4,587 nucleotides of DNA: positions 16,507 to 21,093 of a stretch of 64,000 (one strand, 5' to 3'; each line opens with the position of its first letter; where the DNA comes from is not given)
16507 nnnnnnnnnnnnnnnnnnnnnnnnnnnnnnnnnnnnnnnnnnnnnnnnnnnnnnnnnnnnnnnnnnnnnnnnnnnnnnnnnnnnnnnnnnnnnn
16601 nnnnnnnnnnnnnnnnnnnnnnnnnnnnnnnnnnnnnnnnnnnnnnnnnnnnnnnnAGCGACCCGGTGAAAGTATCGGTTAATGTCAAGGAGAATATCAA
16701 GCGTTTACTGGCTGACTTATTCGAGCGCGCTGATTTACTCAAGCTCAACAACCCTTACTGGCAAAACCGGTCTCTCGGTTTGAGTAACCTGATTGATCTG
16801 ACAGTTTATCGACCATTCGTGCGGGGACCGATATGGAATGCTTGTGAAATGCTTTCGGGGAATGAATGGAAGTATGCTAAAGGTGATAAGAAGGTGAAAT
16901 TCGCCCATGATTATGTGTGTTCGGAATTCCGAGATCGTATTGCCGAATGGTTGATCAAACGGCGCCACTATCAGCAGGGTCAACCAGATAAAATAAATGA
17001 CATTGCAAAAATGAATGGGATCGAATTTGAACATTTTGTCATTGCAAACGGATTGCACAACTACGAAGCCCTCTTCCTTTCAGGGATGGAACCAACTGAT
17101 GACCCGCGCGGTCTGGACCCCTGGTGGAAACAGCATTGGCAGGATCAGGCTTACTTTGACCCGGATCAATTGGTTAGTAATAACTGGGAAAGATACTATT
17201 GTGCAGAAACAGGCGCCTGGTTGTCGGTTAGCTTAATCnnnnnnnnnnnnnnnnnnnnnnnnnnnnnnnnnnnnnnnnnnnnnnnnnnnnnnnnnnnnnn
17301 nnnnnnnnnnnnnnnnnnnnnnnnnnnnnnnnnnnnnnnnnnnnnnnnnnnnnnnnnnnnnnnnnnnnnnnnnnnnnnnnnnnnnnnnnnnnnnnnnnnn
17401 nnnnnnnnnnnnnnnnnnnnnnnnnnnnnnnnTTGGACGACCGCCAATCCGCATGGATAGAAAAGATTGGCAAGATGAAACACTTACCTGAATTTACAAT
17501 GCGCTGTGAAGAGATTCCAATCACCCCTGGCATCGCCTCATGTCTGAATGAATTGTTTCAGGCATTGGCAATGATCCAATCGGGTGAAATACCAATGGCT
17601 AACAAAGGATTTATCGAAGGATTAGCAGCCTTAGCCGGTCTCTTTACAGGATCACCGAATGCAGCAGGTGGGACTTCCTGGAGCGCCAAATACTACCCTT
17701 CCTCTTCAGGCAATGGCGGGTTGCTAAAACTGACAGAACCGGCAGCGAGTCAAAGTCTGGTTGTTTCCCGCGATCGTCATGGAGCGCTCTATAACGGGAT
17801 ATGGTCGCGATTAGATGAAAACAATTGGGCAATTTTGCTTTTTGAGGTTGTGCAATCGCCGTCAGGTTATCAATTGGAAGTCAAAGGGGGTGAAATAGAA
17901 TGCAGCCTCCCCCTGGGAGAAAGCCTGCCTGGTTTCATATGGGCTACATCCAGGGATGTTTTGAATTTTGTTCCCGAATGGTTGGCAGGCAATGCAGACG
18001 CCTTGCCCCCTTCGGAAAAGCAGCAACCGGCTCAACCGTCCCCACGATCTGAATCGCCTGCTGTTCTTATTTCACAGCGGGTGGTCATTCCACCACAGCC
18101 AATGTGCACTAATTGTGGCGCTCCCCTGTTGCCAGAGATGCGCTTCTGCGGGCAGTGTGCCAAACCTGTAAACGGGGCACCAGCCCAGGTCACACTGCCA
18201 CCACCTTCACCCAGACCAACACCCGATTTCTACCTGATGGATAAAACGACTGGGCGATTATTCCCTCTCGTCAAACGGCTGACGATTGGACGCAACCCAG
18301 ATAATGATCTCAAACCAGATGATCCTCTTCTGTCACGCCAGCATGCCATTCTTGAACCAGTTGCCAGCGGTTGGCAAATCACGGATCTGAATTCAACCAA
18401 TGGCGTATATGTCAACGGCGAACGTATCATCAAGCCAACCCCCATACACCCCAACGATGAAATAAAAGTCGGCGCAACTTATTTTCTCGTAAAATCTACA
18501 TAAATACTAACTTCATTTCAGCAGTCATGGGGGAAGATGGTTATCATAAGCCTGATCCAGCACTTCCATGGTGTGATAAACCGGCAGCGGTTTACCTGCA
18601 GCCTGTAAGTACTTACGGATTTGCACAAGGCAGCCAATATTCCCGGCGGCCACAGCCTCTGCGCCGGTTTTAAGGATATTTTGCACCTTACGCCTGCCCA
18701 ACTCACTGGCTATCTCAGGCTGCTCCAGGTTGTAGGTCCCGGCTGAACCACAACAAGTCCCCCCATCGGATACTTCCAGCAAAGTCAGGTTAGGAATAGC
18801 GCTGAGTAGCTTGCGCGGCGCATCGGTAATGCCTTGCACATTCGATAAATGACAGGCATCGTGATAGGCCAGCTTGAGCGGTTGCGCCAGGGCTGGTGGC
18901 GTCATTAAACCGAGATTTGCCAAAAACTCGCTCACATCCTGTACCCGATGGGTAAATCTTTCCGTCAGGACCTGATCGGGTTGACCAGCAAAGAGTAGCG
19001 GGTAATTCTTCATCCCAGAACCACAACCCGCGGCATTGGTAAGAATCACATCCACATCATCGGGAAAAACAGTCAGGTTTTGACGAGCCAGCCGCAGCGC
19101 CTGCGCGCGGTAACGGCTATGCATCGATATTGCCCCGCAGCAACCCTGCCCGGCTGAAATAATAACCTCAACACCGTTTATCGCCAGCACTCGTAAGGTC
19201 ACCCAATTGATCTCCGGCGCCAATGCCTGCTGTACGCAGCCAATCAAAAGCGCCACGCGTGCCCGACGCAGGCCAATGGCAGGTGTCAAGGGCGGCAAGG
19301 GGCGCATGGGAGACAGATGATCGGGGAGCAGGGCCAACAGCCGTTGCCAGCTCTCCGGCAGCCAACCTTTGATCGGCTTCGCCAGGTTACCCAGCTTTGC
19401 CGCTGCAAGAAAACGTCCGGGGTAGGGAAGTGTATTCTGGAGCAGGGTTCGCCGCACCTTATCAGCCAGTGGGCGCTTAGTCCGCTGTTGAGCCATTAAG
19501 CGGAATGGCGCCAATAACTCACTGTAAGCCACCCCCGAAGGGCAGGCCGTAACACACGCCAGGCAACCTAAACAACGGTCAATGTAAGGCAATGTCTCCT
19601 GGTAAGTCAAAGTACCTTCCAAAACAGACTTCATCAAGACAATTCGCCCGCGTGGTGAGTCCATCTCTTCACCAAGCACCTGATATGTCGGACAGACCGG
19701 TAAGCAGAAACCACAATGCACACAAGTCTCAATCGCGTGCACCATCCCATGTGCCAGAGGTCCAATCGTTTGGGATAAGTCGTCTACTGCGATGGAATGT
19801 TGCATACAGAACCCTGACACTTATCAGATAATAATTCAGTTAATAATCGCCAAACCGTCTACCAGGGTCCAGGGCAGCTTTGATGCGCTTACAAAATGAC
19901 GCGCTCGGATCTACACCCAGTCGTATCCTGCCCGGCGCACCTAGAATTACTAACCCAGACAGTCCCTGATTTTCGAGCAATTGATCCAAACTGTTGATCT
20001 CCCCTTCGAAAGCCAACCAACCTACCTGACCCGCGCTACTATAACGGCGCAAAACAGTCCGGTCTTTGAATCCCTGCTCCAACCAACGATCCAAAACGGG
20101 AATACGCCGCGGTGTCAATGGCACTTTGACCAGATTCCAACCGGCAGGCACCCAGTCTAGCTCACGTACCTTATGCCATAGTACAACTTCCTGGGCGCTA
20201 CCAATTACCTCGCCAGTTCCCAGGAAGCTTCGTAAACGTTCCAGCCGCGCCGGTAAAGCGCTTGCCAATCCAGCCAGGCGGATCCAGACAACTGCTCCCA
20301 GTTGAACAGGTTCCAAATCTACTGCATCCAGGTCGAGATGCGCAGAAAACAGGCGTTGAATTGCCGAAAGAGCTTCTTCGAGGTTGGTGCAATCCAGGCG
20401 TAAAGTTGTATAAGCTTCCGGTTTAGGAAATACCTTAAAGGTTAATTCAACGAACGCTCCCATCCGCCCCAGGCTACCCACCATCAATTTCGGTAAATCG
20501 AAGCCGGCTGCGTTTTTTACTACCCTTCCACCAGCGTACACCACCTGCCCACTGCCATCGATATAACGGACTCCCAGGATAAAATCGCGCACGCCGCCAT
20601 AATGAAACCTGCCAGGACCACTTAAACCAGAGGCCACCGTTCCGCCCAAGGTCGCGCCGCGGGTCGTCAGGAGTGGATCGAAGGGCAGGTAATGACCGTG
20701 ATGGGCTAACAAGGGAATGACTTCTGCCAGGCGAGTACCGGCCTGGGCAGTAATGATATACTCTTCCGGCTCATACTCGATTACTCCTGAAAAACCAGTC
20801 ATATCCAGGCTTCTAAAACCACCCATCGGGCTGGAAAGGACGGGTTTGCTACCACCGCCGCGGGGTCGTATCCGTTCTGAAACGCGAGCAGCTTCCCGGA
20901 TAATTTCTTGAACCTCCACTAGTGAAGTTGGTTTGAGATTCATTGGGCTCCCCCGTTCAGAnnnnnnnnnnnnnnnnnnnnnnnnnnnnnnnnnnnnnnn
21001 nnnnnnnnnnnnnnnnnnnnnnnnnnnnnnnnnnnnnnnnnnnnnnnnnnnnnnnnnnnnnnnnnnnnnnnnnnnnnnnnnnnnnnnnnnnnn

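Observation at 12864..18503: Three-gene operon of uncharacterised envelope proteins ending in a zinc-ribbon/FHA reader: best candidate for an undescribed system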

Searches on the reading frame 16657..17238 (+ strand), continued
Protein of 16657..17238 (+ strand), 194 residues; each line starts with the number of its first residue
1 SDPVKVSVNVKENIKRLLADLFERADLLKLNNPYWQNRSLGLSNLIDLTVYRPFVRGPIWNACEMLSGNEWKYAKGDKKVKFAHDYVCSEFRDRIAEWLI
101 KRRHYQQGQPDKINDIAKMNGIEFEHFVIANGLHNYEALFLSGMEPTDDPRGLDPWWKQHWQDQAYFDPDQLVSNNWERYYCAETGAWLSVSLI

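Call 108: search_protein_families(library=pfam, proteins=[L021:497-1648:+, L021:1674-2903:+, L021:2940-3494:+, L021:3461-4579:+, L021:4581-5633:+, L021:13157-15073:-, L021:12207-13160:+, L032:2750-3391:-, L022:13033-13971:+], max_evalue=0.0001)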
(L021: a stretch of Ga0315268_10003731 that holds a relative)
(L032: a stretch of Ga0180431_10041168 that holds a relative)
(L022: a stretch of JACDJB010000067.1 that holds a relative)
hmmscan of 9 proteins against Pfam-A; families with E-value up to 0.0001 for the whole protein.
L021:497-1648:+ (383 aa): 6 families
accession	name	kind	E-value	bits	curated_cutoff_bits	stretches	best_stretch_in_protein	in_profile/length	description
PF00534.26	Glycos_transf_1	-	7.6e-42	143.2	26.4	1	188-348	6-169/172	Glycosyl transferases group 1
PF13692.12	Glyco_trans_1_4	-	1.9e-39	135.6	27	1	199-337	3-142/142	Glycosyl transferases group 1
PF13439.12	Glyco_transf_4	-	2.8e-12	47.4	28.5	1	52-176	40-169/170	Glycosyltransferase Family 4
PF20706.3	GT4-conflict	-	4.4e-08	32.9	26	1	163-312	171-322/385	Family 4 Glycosyltransferase in conflict systems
PF13579.12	Glyco_trans_4_4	-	7e-06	26.9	29.7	1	47-171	30-157/158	Glycosyl transferase 4-like domain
PF13524.12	Glyco_trans_1_2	-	7.7e-06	26.4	25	1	263-364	38-141/144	Glycosyl transferase-like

L021:1674-2903:+ (409 aa): 5 families
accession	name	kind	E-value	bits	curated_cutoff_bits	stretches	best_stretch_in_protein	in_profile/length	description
PF13692.12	Glyco_trans_1_4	-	1.1e-13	52.1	27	1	231-356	21-142/142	Glycosyl transferases group 1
PF13579.12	Glyco_trans_4_4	-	7.1e-12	46.4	29.7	1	18-189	5-158/158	Glycosyl transferase 4-like domain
PF13439.12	Glyco_transf_4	-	1.3e-11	45.3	28.5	1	21-189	9-165/170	Glycosyltransferase Family 4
PF00534.26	Glycos_transf_1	-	1.6e-10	41.3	26.4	1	234-369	37-171/172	Glycosyl transferases group 1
PF13524.12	Glyco_trans_1_2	-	3e-07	30.9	25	1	272-379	32-137/144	Glycosyl transferase-like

L021:2940-3494:+ (184 aa): 0 families

L021:3461-4579:+ (372 aa): 2 families
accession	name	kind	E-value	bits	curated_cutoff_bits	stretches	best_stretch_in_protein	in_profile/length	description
PF02388.22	FemAB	-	2e-25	89.9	24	2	27-129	5-108/406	FemAB family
PF13480.13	Acetyltransf_6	-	1.2e-13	51.9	22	1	171-299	1-139/143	Acetyltransferase (GNAT) domain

L021:4581-5633:+ (350 aa): 2 families
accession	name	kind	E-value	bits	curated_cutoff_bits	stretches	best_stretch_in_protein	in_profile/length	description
PF13480.13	Acetyltransf_6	-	2.6e-11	44.3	22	1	179-296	31-143/143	Acetyltransferase (GNAT) domain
PF02388.22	FemAB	-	9.1e-09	35.1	24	0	147-223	162-236/406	FemAB family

L021:13157-15073:- (638 aa): 1 family
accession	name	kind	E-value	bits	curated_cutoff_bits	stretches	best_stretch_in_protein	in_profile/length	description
PF19773.5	DUF6259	-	4.8e-24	85.4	28.7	1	213-466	9-261/300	Domain of unknown function (DUF6259)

L021:12207-13160:+ (317 aa): 1 family
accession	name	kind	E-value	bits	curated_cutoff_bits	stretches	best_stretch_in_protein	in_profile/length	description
PF02811.25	PHP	-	4.2e-11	43.9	26.4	1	38-101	1-66/164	PHP domain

L032:2750-3391:- (213 aa): 0 families

L022:13033-13971:+ (312 aa): 4 families
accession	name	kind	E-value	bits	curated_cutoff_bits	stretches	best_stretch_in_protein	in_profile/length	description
PF00005.33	ABC_tran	-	1.8e-29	103.5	25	1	22-165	2-137/137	ABC transporter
PF13304.12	AAA_21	-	6.9e-14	53.1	27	1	134-198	203-301/304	AAA domain, putative AbiEii toxin, Type IV TA system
PF13732.12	DrrA1-3_C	-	2.4e-07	31.8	27.4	1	219-304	1-79/81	ATP-binding protein DrrA1-3-like, C-terminal domain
PF13175.12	AAA_15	-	1.4e-06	28.6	32.1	0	154-196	328-370/374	AAA ATPase domain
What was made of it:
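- Two GT4 and two FemAB genes lie upstream of the L021 pair (call 108).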

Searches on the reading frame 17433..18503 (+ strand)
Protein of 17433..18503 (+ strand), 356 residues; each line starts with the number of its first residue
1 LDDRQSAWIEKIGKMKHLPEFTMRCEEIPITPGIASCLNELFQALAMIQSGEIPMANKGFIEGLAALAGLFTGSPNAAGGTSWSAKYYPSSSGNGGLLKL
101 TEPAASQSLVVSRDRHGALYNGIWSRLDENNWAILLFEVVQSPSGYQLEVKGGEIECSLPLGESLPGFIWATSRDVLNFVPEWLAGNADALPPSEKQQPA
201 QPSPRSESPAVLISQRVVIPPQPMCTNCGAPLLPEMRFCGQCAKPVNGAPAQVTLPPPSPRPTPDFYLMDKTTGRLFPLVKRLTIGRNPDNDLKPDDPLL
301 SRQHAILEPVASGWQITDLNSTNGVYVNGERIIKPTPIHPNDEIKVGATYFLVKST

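Call 5: search_protein_families(library=pfam, proteins=[window:17433-18503:+], max_evalue=1)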
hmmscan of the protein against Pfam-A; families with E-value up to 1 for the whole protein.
window:17433-18503:+ (356 aa): 11 families
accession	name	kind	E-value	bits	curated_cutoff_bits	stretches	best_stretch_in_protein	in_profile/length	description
PF00498.31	FHA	-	2.1e-19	70.2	20.7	1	284-347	2-67/67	FHA domain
PF16697.10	Yop-YscD_cpl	-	1.1e-13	51.6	33.2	1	274-353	9-90/94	Inner membrane component of T3SS, cytoplasmic domain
PF13240.11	Zn_Ribbon_1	-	5.9e-06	26.3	25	1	225-245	2-22/23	zinc-ribbon domain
PF12773.13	DZR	-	0.0017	18.9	27.3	1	225-242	27-44/45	Double zinc ribbon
PF18912.6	DZR_2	-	0.016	15.4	27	1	221-243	35-56/56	Double zinc ribbon domain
PF24460.1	DUF7575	-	0.02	14.7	28.5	1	223-246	4-27/28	Domain of unknown function (DUF7575)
PF13248.11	Zn_ribbon_3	-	0.047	13.6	27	1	225-242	5-22/26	zinc-ribbon domain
PF17032.10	Zn_ribbon_15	-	0.14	13.4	28.9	1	222-242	52-72/73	zinc-ribbon family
PF24463.1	DUF7577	-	0.15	12.1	28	1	225-244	5-24/27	Domain of unknown function (DUF7577)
PF05810.19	NinF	-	0.23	11.9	27.5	1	224-245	1-23/25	NinF protein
PF12172.15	zf-ChsH2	-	0.41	10.9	23.2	1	216-231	19-34/37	ChsH2, rubredoxin-like zinc ribbon domain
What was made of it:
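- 17475..18503 (+): g3: soluble adaptor. g3N domain (nt 17475-17984), Pro-rich linker, Zn ribbon (18105-18167), FHA (18282-18473). Pfam (call 5).
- On FHA domain (PF00498): 70.2 bits against a 20.7 cut-off, E 2.1e-19, residues 284-347 of the TTG-start translation (call 5).
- On Zn_Ribbon_1 (PF13240): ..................; 26.3 bits against a 25 cut-off, E 5.9e-6 (call 5).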

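Call 6: search_protein_families(library=ncbifam, proteins=[window:17433-18503:+], max_evalue=1)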
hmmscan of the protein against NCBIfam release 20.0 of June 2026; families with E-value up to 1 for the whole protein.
window:17433-18503:+ (356 aa): 6 families
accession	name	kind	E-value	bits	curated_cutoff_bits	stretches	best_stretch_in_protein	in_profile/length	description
NF049868.1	FhaB_Rv0019c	equivalog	1.7e-17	63.9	125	1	273-351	77-156/158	FHA domain-containing protein FhaB/FipA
NF041660.2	oxygluDhInhib_OdhI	equivalog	1.8e-09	37.6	200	1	277-348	51-122/130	oxoglutarate dehydrogenase inhibitor Odhl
NF033760.1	gliding_GltG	equivalog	3.6e-08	32.4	650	1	284-352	27-95/650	adventurous gliding motility protein GltG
TIGR03354.1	VI_FHA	hypoth_equivalog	3.4e-07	30.4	120.25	1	283-348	26-96/420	type VI secretion system-associated FHA domain protein TagH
NF052573.1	HisKinEspAMyxo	equivalog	9.5e-07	27.2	1400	1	273-349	37-114/755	serine histidine kinase EspA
NF052403.1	ESX1TransRegEspM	equivalog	2.1e-05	23.6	550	1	272-331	20-78/367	ESX-1 type VII secretion system transcriptional regulator EspM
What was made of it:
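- Closest known: Mycobacterial FHA adaptors on membrane proteins: FhaA. Same: The g3 FHA scores best against the FhaB/FipA model (call 6).
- The best NCBIfam match of the g3 FHA is FhaB/FipA (E 1.7e-17) (call 6). The FipA match (63.9 bits) is far below the 125-bit cut-off and covers only the FHA domain (call 6).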

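Call 89: search_protein_families(library=padloc, proteins=[window:17475-18503:+], max_evalue=0.01)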
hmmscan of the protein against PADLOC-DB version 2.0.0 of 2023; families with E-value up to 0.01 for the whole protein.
window:17475-18503:+ (342 aa): 0 families

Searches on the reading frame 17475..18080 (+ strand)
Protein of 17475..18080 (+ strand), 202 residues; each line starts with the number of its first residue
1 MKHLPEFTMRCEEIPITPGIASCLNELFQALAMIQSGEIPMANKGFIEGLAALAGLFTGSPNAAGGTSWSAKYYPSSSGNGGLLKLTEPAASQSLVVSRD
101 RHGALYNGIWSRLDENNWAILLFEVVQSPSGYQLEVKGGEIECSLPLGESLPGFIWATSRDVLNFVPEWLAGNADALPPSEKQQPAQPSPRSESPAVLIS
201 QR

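Call 26: find_homologous_proteins(query=window:17475-18080:+)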
Query window:17475-18080:+ (202 aa): 2 proteins with E <= 0.001 among 439 candidates.
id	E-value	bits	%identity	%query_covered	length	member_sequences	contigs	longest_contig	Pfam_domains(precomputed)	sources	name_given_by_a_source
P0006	9.6e-130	448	100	100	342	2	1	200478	PF13240.12,PF00498.32,PF16697.11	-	-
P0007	3.9e-41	159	47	94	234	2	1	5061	PF13240.12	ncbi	-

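Call 28: find_encoding_contigs(protein=P0007, flank=10000)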
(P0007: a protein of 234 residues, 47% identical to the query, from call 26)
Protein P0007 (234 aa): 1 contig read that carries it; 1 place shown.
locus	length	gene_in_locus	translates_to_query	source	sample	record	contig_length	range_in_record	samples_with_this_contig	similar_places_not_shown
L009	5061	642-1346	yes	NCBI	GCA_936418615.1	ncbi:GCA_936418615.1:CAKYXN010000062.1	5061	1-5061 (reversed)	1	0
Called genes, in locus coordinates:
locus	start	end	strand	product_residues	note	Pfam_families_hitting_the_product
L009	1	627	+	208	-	?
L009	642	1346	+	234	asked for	PF13240:Zn_Ribbon_1 (weak)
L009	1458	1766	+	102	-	-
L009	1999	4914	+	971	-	PF01551:Peptidase_M23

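Call 105: search_solved_structures(query=A9, max_evalue=10)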
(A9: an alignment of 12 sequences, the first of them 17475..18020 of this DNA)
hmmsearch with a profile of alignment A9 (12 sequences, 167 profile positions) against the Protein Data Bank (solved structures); distinct sequences matched with E-value up to 10: 37.
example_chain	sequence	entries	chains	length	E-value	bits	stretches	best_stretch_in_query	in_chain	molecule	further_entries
7nis_F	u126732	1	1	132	0.026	17.6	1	76-121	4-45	Nanobody8192 core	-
2mwh_A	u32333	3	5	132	0.051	16.6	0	107-133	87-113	Anti-HIV lectin OAA | Lectin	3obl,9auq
3s5v_A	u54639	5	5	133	0.052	16.6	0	107-133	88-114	Lectin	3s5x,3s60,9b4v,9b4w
2m94_A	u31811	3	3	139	0.11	15.5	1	53-110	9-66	Killer cell lectin-like receptor subfamily B member 1A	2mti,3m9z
7s07_Y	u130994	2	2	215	0.13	15.3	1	97-139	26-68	769C2 Fab Light chain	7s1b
3t3a_A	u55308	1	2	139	0.15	15.1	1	63-110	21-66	Killer cell lectin-like receptor subfamily B member 1A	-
2p4a_B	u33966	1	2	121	0.25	14.4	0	78-121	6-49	ANTIBODY CAB-RN05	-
1op9_A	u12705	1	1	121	0.28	14.2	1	80-125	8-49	HL6 camel VHH fragment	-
9ubr_G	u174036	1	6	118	0.32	14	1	90-121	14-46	hGal10-nanobody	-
7fg2_D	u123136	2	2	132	0.35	13.8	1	72-125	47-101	K-874A VHH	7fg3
9n7t_L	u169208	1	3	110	0.39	13.7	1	97-136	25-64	ST14 Light Chain Fab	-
4f57_L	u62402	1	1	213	0.45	13.5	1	97-131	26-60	Light chain of Fab of a neutralizing antibody L1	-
9lfo_B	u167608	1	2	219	0.45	13.5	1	97-130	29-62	THC-2199 Light chain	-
7n0a_A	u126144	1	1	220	0.5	13.4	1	97-130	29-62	MSC-1 Fab Light chain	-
4kzv_A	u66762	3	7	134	0.52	13.3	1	63-117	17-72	C-type lectin mincle | Mincle CRD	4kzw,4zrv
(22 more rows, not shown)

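Call 106: search_protein_families(library=pfam, alignment_id=A9, max_evalue=10)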
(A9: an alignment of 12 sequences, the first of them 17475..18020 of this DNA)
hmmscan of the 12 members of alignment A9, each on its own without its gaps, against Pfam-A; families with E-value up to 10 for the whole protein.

A. member 1, window:17475-18020:+ (182 aa): 0 families

B. families by the number of members that match (of 12 scanned): 2 families
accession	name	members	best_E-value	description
PF00411.24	Ribosomal_S11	1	0.089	Ribosomal protein S11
PF19716.4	DUF6211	1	0.21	Family of unknown function (DUF6211)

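Call 108: search_protein_families(library=pfam, proteins=[L009:1999-4914:+], max_evalue=0.0001)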
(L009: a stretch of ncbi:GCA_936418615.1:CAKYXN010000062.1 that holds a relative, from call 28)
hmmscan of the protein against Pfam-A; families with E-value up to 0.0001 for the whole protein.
L009:1999-4914:+ (971 aa): 1 family
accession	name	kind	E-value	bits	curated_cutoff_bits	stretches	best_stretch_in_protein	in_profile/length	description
PF01551.29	Peptidase_M23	-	9.9e-12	45.3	28.7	1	221-320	7-93/96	Peptidase family M23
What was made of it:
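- An M23 peptidase lies in L009 (calls 28, 108).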

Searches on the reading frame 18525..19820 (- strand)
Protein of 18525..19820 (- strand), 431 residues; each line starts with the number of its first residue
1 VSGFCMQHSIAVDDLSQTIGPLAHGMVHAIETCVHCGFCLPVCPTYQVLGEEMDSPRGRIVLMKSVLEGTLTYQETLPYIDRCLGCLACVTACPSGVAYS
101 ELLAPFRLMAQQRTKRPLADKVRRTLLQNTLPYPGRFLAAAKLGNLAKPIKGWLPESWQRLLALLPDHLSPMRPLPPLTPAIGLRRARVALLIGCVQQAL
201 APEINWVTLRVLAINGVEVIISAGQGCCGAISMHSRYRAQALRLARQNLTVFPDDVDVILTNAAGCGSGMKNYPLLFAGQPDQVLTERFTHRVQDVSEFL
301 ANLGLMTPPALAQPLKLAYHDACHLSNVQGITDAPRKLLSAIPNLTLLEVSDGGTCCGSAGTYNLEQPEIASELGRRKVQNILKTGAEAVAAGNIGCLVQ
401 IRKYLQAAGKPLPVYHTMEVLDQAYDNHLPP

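Call 17: search_protein_families(library=pfam, proteins=[window:18525-19820:-], max_evalue=0.00001)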
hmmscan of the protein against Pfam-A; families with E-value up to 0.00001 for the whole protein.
window:18525-19820:- (431 aa): 11 families
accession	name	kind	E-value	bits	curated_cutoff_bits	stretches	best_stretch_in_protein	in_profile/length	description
PF02754.22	CCG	-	1.9e-33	114.8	20.6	2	318-402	2-85/85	Cysteine-rich domain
PF13183.11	Fer4_8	-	3e-13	50.5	27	1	30-97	2-68/68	4Fe-4S dicluster domain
PF12838.12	Fer4_7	-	2.1e-10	41.4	27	1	32-97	1-52/52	4Fe-4S dicluster domain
PF13534.11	Fer4_17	-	1.8e-09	38.4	22.2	1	33-97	2-60/61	4Fe-4S dicluster domain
PF13237.11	Fer4_10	-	8.7e-09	35.6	25.5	0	81-100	7-22/53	4Fe-4S dicluster domain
PF13187.11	Fer4_9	-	2.2e-08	34.4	27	0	81-96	35-50/52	4Fe-4S dicluster domain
PF12837.12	Fer4_6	-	4.6e-08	33.1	25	0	30-48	6-23/24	4Fe-4S binding domain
PF12797.12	Fer4_2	-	1.3e-07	31.6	24.5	0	80-95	5-22/22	4Fe-4S binding domain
PF00037.32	Fer4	-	1.9e-07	31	21.1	0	81-97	6-22/24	4Fe-4S binding domain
PF13484.11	Fer4_16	-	6.5e-07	30.5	30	1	33-95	2-65/66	4Fe-4S double cluster binding domain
PF12800.12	Fer4_4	-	1.5e-06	28.4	24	0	81-96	2-17/17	4Fe-4S binding domain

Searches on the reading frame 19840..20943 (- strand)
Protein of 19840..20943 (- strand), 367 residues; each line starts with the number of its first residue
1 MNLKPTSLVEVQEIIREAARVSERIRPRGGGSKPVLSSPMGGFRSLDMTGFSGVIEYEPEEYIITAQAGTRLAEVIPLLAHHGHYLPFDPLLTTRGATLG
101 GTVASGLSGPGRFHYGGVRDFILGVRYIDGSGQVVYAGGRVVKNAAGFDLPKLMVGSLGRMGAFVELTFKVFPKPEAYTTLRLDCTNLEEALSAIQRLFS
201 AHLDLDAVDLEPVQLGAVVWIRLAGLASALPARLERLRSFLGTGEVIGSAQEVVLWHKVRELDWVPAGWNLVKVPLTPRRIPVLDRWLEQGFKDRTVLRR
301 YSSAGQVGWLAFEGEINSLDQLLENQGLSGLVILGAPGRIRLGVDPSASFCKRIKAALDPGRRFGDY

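Call 17: search_protein_families(library=pfam, proteins=[window:19840-20943:-], max_evalue=0.00001)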
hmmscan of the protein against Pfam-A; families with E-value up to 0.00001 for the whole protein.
window:19840-20943:- (367 aa): 1 family
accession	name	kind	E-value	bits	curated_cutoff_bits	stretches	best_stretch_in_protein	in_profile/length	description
PF01565.28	FAD_binding_4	-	1.4e-26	93.3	26.4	1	4-135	6-136/139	FAD binding domain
